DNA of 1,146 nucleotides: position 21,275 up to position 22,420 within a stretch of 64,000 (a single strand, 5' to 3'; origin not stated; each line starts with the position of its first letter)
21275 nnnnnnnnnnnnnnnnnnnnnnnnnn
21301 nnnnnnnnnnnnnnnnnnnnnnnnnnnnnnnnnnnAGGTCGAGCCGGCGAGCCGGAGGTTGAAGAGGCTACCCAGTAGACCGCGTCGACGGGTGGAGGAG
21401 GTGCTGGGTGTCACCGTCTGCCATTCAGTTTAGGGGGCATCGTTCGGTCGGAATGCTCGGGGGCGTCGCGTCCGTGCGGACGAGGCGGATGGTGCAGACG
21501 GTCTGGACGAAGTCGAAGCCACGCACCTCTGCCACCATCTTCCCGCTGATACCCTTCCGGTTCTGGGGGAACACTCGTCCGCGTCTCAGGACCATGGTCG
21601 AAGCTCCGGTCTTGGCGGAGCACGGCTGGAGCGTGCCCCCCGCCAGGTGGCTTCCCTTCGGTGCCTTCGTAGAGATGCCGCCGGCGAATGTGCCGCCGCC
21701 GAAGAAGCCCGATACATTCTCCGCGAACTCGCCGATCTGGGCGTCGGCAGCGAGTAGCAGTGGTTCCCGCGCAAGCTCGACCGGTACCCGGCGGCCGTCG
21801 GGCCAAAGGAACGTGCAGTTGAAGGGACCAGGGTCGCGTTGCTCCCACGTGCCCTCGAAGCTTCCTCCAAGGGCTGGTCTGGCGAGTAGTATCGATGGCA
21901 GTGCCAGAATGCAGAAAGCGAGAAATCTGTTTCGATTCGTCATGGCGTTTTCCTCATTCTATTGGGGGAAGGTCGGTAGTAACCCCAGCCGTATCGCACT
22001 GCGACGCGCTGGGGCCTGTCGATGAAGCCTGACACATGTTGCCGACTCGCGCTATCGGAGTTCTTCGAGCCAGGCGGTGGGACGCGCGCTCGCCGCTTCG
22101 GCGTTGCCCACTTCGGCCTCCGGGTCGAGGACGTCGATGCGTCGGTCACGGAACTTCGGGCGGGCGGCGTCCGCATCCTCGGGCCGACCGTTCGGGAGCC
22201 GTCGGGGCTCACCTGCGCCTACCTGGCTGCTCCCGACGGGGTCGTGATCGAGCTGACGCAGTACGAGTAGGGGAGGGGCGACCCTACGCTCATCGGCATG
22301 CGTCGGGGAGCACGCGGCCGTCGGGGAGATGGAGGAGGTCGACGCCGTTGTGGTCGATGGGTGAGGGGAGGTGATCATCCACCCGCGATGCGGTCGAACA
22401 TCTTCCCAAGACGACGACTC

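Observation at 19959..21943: Co-directional pair of unrecognisable island cargo genes: secreted 172-aa protein upstream of a 423-aa cytoplasmic protein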

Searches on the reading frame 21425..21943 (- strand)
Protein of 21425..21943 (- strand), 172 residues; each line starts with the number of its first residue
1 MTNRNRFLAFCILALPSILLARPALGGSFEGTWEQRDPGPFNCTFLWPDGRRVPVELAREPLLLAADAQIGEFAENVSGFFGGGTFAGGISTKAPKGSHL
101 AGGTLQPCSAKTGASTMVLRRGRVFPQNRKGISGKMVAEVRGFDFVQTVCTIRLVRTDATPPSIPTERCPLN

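Call 3: search_protein_families(library=pfam, proteins=[window:21425-21943:-], max_evalue=1)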
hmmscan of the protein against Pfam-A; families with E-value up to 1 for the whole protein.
window:21425-21943:- (172 aa): 0 families

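Call 4: search_protein_families(library=padloc, proteins=[window:21425-21943:-], max_evalue=1)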
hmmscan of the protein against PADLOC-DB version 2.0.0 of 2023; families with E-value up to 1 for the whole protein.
window:21425-21943:- (172 aa): 0 families

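Call 5: search_protein_families(library=ncbifam, proteins=[window:21425-21943:-], max_evalue=1)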
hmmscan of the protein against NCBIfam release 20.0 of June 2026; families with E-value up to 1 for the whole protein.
window:21425-21943:- (172 aa): 0 families

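Call 12: find_homologous_proteins(query=window:21425-21943:-, max_evalue=0.01)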
Query window:21425-21943:- (172 aa): 2 proteins with E <= 0.01 among 141 candidates.
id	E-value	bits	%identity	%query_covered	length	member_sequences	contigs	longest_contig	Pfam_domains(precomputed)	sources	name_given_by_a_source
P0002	1.0e-111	389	100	100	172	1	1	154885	-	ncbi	-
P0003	5.9e-82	292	84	89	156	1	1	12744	-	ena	-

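Call 13: find_encoding_contigs(protein=P0003, flank=10000, max_places=6)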
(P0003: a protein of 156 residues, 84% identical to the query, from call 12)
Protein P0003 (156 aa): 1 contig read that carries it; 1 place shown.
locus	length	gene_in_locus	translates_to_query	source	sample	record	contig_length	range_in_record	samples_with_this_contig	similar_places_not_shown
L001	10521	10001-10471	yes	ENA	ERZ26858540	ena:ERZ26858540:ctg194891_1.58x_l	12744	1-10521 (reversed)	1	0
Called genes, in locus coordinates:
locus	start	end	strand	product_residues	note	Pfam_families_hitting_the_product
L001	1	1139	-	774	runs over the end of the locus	PF07715:Plug, PF00593:TonB_dep_Rec_b-barrel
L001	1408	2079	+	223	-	PF00440:TetR_N (weak)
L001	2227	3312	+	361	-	-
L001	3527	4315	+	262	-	-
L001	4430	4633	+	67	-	-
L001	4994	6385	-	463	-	PF00672:HAMP, PF00512:HisKA, PF02518:HATPase_c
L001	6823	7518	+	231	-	PF04333:MlaA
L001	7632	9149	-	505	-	-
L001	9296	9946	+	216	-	PF00440:TetR_N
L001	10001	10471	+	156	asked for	-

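Call 14: find_encoding_contigs(protein=P0002, flank=10000, max_places=4)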
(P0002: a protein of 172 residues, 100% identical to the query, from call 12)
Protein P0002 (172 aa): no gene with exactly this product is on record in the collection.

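Call 56: predict_structure(alignment_id=A2)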
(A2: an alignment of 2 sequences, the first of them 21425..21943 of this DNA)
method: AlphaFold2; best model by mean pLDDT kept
length: 172 residues; sequences in the alignment: 2
mean_pLDDT: 31.4   pTM: 0.20
mean pLDDT of the five models: 31.4, 29.0, 27.3, 26.4, 25.0
residues with pLDDT >= 90: 0; 70-90: 0; 50-70: 0; < 50: 172
segments of 3 or more residues with pLDDT < 50: 1-172
pLDDT, mean of each block of 10 residues (from residue 1): 41 37 29 35 36 35 30 26 23 26 26 28 32 33 32 37 28 30
secondary structure, 60 per line:
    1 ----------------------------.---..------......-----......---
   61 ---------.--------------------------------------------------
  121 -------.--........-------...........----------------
elements in order: E41-46 E52-57 E131-138 E146-156

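Call 77: find_related_loci(query=A2, collection=metagenome_contigs, flank=6000)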
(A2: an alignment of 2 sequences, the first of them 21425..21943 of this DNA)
Query A2 (172 aa) in metagenome_contigs; peptide patterns used: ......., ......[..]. (x = any residue, [..] = any of these).
193 stretches matched a pattern, but none encodes a relative of the query by tblastn (E <= 1e-3).

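Call 79: find_related_loci(query=A2, collection=viral_contigs, flank=6000)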
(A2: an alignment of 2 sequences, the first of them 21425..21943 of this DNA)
Query A2 (172 aa) in viral_contigs; peptide patterns used: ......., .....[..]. (x = any residue, [..] = any of these).
17 stretches matched a pattern, but none encodes a relative of the query by tblastn (E <= 1e-3).

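Call 87: search_solved_structures(query=A2, max_evalue=10, show_alignments=1)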
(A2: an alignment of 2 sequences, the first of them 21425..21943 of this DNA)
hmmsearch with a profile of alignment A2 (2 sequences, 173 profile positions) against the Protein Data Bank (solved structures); distinct sequences matched with E-value up to 10: 0.

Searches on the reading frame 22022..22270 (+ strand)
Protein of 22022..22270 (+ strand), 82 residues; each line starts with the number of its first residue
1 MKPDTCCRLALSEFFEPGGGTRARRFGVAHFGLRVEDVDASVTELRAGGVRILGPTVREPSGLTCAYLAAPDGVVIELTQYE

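Call 3: search_protein_families(library=pfam, proteins=[window:22022-22270:+], max_evalue=1)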
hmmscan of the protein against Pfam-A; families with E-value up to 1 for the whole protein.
window:22022-22270:+ (82 aa): 5 families
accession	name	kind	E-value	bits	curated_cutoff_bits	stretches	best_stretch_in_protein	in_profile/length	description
PF00903.31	Glyoxalase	-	1.3e-07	32.5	20.6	1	19-78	59-121/121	Glyoxalase/Bleomycin resistance protein/Dioxygenase superfamily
PF13669.12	Glyoxalase_4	-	5.3e-05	23.9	27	1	22-59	63-100/109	Glyoxalase/Bleomycin resistance protein/Dioxygenase superfamily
PF12681.13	Glyoxalase_2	-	0.016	15.6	30.1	1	31-79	65-114/118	Glyoxalase-like domain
PF23716.1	DUF7158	-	0.032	14.3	27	1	33-48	10-25/38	Family of unknown function (DUF7158)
PF18029.7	Glyoxalase_6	-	0.052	14.7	23.6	1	28-78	59-105/106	Glyoxalase-like domain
